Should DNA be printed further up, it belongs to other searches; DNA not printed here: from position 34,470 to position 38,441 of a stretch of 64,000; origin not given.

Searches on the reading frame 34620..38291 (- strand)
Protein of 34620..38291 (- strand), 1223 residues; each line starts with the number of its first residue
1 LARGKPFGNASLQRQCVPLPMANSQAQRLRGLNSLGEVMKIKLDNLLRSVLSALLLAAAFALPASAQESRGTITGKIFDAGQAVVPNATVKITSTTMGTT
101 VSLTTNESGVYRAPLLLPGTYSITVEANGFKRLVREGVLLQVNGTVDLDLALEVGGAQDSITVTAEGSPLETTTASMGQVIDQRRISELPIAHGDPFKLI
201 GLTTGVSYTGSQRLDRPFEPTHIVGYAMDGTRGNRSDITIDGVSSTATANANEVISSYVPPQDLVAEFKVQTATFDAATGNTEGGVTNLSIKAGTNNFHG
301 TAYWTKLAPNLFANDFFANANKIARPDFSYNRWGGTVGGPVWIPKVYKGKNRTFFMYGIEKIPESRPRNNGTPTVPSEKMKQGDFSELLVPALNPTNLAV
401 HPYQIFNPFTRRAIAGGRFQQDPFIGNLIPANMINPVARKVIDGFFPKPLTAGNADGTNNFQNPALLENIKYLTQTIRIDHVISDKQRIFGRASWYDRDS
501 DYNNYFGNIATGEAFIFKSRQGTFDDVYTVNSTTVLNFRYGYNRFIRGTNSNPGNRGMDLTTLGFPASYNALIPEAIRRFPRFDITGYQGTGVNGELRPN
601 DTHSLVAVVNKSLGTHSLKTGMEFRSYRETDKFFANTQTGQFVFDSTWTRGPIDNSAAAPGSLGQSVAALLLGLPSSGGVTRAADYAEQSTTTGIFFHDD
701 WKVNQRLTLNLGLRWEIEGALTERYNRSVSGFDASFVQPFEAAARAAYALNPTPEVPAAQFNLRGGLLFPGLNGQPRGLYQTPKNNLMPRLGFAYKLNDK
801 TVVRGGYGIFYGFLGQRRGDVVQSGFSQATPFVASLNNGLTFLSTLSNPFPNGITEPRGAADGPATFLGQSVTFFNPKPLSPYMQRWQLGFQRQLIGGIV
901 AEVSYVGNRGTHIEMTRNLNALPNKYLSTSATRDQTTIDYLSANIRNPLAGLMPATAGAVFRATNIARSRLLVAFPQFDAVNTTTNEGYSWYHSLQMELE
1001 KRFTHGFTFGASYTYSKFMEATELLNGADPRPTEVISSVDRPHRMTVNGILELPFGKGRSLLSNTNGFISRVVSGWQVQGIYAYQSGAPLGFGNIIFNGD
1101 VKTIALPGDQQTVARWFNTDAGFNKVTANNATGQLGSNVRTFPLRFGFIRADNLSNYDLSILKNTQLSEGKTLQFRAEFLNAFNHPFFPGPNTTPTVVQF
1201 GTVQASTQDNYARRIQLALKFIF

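Call 8: search_protein_families(library=pfam, proteins=[window:34620-38291:-])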
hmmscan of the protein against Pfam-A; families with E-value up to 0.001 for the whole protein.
window:34620-38291:- (1223 aa): 5 families
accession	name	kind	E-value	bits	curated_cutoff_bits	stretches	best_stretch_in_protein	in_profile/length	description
PF25183.1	OMP_b-brl_4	-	9e-196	653.3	30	1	291-1216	2-838/838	Outer membrane beta barrel domain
PF13620.12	CarboxypepD_reg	-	7e-18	65.2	32.3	1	72-153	1-82/82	Carboxypeptidase regulatory-like domain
PF00593.30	TonB_dep_Rec_b-barrel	-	4.2e-07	30.6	27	1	529-808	8-238/436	TonB dependent receptor-like, beta-barrel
PF13715.12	CarbopepD_reg_2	-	2.2e-06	28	32.2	1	73-135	1-60/88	CarboxypepD_reg-like domain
PF08308.17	PEGA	-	0.00034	20.9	20.8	1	89-153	3-68/71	PEGA domain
